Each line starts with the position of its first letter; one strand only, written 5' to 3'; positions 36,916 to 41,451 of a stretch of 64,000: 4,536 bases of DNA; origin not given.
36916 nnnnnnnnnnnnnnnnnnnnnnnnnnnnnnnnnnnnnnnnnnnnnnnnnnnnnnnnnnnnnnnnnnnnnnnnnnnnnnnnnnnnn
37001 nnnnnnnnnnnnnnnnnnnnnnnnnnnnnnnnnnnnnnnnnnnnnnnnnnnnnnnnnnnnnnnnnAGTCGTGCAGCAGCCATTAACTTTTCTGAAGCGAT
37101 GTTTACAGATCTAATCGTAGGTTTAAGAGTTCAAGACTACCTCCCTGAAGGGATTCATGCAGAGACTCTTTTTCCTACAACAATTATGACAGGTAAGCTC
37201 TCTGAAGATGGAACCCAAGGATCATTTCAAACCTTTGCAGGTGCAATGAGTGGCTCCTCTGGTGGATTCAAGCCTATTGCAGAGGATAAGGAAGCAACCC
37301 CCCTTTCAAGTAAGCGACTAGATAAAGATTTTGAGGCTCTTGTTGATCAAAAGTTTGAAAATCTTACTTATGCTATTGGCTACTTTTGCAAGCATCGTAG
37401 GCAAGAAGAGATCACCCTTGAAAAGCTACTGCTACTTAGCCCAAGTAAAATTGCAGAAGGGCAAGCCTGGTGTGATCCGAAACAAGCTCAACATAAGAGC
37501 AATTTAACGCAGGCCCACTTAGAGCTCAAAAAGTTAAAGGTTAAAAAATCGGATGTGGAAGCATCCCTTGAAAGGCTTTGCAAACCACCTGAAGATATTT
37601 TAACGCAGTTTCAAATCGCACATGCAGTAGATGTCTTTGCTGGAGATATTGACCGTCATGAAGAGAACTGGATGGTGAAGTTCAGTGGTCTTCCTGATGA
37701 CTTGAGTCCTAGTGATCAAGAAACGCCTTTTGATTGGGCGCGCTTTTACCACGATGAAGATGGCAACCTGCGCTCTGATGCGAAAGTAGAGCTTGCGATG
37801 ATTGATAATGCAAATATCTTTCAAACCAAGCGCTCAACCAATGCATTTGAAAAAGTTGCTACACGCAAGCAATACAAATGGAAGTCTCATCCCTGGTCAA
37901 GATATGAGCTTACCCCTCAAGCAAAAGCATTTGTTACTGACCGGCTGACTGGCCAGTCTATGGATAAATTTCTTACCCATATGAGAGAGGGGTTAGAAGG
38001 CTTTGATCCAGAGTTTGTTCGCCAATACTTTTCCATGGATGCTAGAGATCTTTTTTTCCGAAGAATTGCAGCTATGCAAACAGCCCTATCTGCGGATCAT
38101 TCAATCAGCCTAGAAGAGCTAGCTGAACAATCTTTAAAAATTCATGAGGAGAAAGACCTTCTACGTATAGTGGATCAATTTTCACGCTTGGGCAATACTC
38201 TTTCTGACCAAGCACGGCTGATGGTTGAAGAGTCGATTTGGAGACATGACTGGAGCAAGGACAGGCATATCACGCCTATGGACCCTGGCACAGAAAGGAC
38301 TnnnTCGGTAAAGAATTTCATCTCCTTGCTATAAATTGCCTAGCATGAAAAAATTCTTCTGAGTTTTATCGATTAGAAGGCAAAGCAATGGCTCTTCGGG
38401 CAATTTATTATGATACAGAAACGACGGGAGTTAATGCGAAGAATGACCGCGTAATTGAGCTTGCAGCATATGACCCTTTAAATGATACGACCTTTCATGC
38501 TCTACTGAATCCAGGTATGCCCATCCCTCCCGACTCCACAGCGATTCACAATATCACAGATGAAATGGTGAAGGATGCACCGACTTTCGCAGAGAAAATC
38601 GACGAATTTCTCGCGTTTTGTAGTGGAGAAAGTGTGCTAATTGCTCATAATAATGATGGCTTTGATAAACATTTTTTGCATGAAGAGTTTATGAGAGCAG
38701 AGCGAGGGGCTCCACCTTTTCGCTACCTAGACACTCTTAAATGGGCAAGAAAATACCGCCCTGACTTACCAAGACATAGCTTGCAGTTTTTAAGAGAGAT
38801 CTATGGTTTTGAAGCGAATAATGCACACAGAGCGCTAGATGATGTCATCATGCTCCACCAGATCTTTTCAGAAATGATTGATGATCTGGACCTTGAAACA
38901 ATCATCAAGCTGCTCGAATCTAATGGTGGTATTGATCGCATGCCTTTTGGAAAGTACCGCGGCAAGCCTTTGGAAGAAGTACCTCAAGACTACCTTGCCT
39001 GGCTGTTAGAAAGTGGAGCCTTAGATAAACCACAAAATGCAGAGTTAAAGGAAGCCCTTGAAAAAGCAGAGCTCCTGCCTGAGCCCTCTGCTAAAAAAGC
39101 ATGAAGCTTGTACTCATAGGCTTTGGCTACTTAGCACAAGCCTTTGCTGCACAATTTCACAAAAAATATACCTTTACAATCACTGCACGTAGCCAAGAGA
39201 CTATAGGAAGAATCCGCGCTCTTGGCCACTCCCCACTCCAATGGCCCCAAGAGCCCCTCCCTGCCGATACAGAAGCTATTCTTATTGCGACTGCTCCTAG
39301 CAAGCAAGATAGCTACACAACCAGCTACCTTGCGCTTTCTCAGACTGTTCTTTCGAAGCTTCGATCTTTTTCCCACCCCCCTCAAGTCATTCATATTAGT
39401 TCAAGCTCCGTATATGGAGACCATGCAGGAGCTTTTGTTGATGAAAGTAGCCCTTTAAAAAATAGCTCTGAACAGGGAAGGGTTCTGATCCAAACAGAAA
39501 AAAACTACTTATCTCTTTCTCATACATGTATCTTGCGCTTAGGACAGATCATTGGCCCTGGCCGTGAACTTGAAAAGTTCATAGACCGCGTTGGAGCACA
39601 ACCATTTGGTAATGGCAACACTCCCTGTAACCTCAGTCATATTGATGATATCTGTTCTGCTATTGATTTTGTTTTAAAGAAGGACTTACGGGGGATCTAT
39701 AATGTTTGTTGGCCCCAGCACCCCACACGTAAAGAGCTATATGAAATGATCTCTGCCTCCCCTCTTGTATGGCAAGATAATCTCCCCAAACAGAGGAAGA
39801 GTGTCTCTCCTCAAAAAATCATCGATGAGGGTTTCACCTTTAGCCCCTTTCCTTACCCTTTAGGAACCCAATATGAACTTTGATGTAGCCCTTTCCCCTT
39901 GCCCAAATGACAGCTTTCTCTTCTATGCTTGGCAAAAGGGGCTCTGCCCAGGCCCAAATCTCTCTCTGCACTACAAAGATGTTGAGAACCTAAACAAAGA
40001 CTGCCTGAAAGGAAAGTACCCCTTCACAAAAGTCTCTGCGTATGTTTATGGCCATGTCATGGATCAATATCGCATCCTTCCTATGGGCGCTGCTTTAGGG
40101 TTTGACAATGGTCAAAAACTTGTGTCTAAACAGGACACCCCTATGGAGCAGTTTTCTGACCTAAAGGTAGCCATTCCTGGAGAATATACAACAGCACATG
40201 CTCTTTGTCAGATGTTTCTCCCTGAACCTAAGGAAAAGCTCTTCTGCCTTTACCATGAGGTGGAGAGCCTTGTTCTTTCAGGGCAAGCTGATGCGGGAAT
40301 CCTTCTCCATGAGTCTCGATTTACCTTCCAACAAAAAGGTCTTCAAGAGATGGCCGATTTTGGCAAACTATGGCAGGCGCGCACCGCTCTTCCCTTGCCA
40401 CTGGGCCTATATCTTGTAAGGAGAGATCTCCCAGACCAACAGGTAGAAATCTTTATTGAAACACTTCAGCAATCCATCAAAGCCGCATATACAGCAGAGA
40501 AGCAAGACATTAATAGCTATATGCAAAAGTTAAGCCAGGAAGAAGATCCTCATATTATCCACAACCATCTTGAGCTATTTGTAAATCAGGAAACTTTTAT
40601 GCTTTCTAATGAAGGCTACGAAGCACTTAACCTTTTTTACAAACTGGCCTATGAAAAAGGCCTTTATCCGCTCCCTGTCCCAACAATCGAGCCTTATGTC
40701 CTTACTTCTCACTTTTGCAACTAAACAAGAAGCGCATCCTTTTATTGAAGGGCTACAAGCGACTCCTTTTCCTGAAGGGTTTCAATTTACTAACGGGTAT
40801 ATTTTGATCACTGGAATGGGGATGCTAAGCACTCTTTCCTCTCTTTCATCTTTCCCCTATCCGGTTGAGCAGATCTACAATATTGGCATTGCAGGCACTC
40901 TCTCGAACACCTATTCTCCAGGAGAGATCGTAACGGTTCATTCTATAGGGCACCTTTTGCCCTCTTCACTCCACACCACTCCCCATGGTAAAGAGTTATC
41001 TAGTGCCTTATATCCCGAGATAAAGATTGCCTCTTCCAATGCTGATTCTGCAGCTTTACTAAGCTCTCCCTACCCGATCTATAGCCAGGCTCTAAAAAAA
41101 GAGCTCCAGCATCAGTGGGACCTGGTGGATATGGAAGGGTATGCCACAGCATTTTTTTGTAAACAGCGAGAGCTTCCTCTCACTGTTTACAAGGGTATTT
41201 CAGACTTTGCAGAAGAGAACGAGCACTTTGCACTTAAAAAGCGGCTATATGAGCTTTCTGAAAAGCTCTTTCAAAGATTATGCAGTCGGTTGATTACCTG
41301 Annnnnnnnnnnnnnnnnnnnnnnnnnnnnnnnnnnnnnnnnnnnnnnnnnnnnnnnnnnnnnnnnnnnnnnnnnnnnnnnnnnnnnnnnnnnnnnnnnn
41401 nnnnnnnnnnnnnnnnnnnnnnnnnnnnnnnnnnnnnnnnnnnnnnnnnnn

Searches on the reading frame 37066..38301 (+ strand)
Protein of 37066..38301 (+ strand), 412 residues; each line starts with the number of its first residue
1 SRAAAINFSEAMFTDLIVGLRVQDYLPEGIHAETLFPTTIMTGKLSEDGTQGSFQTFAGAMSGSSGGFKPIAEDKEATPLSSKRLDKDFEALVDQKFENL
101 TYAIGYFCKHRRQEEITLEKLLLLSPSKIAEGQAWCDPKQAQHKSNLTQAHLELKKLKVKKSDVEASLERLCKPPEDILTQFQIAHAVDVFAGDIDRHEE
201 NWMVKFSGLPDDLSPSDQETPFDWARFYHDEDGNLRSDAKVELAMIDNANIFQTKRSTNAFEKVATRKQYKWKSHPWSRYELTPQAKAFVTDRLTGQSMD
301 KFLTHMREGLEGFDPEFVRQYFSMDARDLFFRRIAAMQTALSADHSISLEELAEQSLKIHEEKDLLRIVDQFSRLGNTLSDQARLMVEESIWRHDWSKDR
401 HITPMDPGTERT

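Call 83: predict_structure(alignment_id=A7)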
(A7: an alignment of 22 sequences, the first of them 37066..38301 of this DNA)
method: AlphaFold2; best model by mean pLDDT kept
length: 412 residues; sequences in the alignment: 22
mean_pLDDT: 61.8   pTM: 0.57
mean pLDDT of the five models: 61.8, 59.0, 58.8, 58.4, 57.0
residues with pLDDT >= 90: 36; 70-90: 133; 50-70: 88; < 50: 155
segments of 3 or more residues with pLDDT < 50: 1-21, 35-144, 394-412
pLDDT, mean of each block of 10 residues (from residue 1): 38 40 53 45 30 32 33 36 44 37 29 43 41 37 56 61 65 81 90 67 74 58 70 79 65 67 76 89 95 89 85 85 83 89 88 84 72 66 73 50 45 38
secondary structure, 60 per line:
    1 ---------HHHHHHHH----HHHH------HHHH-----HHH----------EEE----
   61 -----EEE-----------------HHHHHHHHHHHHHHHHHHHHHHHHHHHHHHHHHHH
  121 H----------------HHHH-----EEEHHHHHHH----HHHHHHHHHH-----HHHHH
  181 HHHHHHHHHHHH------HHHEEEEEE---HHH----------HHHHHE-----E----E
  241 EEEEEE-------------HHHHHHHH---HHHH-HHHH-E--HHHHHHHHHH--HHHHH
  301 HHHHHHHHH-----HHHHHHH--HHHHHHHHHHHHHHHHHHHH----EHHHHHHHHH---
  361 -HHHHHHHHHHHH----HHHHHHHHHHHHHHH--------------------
elements in order: H10-17 H22-25 H32-35 E54-56 E66-68 H86-121 H138-141 E147-149 H150-156 H161-170 H176-192 E202-207 H224-228 E240-246 H260-267 H271-274 H276-279 H284-293 H296-309 H315-321 H324-343 H349-357 H362-373 H378-392

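Call 85: fold_search(model_id=the predicted structure, library=pdb)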
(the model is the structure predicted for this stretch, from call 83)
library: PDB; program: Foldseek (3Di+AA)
matches with E <= 10: 162; with E <= 0.001: 2
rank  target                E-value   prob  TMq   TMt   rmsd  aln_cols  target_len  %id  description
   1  4pla                  2.0e-04  1.00  0.35  0.30  10.4       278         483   15  Crystal structure of phosphatidyl inositol 4-kinase II alpha in complex with ATP (released 2014-09-10)
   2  5eut                  2.1e-04  1.00  0.33  0.28  10.8       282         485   13  Crystal structure of phosphatidyl inositol 4-kinase II alpha in the apo state (released 2015-12-23)
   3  8a5x                  1.3e-03  1.00  0.31  0.28   8.3       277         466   15  Crystal structure of phosphatidyl inositol 4-kinase II beta in complex with MM1373 (released 2022-10-05)
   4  9hhm_A                1.7e-02  1.00  0.33  0.30   6.8       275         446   14  Crystal structure of phosphatidyl inositol 4-kinase II beta in complex with HH5129 (released 2025-12-03)
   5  4wtv_B                1.9e-02  1.00  0.32  0.31   7.7       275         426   13  Crystal structure of the phosphatidylinositol 4-kinase IIbeta (released 2015-07-15)
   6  7vkc                  1.1e-01  0.51  0.19  0.24  13.7       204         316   16  Crystal structure of a bacterial Ser/Thr kinase (released 2022-06-29)
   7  7wcf                  1.6e-01  0.54  0.23  0.28  13.7       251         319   15  Crystal structure of the kinase with AMP-PNP (released 2022-06-29)
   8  3akl_C                2.2e-01  0.16  0.12  0.17  18.5       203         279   13  Crystal structure of A Helicobacter pylori proinflammatory kinase CtkA (released 2010-12-01)
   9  3akk_C                2.4e-01  0.21  0.16  0.21  14.6       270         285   12  Crystal structure of A Helicobacter pylori proinflammatory kinase CtkA (released 2010-12-01)
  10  8ezr_B                2.5e-01  0.47  0.24  0.33  13.1       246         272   16  Crystal structure of the HipS(Lp)-HipT(Lp) complex from Legionella pneumophila, native protein (released 2023-09-27)
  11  3akl_A                2.6e-01  0.20  0.16  0.22  15.5       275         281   11  Crystal structure of A Helicobacter pylori proinflammatory kinase CtkA (released 2010-12-01)
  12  8ezs_B                2.9e-01  0.47  0.24  0.33  13.3       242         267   14  Crystal structure of the HipS(Lp)-HipT(Lp) complex from Legionella pneumophila, Sel-met protein (released 2023-09-27)
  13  7vkb_A                3.0e-01  0.30  0.17  0.25  13.8       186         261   16  Crystal structure of the a bacterial kinase complex (released 2022-06-29)
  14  3tpv                  3.7e-01  0.28  0.18  0.18  15.6       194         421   14  Structure of pHipA bound to ADP (released 2012-10-03)
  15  3dnu                  4.1e-01  0.30  0.19  0.19  16.8       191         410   14  structure of MDT protein (released 2009-01-27)
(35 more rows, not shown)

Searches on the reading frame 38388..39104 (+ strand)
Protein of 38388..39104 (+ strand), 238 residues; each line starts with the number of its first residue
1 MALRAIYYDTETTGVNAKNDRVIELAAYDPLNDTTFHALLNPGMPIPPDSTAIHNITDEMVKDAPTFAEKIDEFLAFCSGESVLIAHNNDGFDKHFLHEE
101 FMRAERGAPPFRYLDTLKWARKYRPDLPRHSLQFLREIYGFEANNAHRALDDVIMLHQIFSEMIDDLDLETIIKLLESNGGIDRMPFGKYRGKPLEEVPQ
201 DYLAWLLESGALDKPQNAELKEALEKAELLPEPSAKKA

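Call 3: search_protein_families(library=pfam, proteins=[window:38388-39104:+], max_evalue=1)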
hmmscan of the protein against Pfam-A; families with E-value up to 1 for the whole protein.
window:38388-39104:+ (238 aa): 6 families
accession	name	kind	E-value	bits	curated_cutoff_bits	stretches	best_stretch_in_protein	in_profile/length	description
PF00929.31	RNase_T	-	6.7e-34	118.2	24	1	7-160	2-164/164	Exonuclease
PF12843.12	QSregVF_b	-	1.2e-07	32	22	1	184-210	12-38/66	Putative quorum-sensing-regulated virulence factor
PF13482.12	RNase_H_2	-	1.4e-06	28.8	22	1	6-174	1-148/165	RNase_H superfamily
PF20600.3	ExoX-like_C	-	0.0015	18.3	26.5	1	187-206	3-25/30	Exodeoxyribonuclease X-like C-terminal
PF24706.1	DUF7669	-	0.27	11.9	23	1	105-148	14-55/75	Domain of unknown function (DUF7669)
PF21215.2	CSN3-like_C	-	0.5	10.8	27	0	53-62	5-14/28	COP9 signalosome complex subunit 3-like, C-terminal helix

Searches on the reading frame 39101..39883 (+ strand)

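Call 62: search_protein_families(library=pfam, proteins=[window:39101-39883:+], max_evalue=0.001)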
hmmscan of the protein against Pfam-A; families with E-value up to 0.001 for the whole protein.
window:39101-39883:+ (260 aa): 1 family
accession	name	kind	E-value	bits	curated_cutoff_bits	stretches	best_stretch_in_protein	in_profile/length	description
PF01370.27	Epimerase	-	3.3e-08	33.7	20.9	1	72-203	87-240/240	NAD dependent epimerase/dehydratase family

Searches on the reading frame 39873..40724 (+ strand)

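Call 62: search_protein_families(library=pfam, proteins=[window:39873-40724:+], max_evalue=0.001)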
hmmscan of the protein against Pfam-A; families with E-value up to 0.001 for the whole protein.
window:39873-40724:+ (283 aa): 1 family
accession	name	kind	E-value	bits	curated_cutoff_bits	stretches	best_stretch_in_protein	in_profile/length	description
PF02621.19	VitK2_biosynth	-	2.5e-58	197.9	26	1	4-261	2-252/252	Menaquinone biosynthesis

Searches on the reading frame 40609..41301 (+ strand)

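Call 62: search_protein_families(library=pfam, proteins=[window:40609-41301:+], max_evalue=0.001)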
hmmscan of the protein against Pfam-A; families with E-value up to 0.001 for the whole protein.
window:40609-41301:+ (230 aa): 1 family
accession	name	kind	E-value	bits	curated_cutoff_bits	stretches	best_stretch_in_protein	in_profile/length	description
PF01048.26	PNP_UDP_1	-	3.7e-10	40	25.1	1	85-229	69-232/233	Phosphorylase superfamily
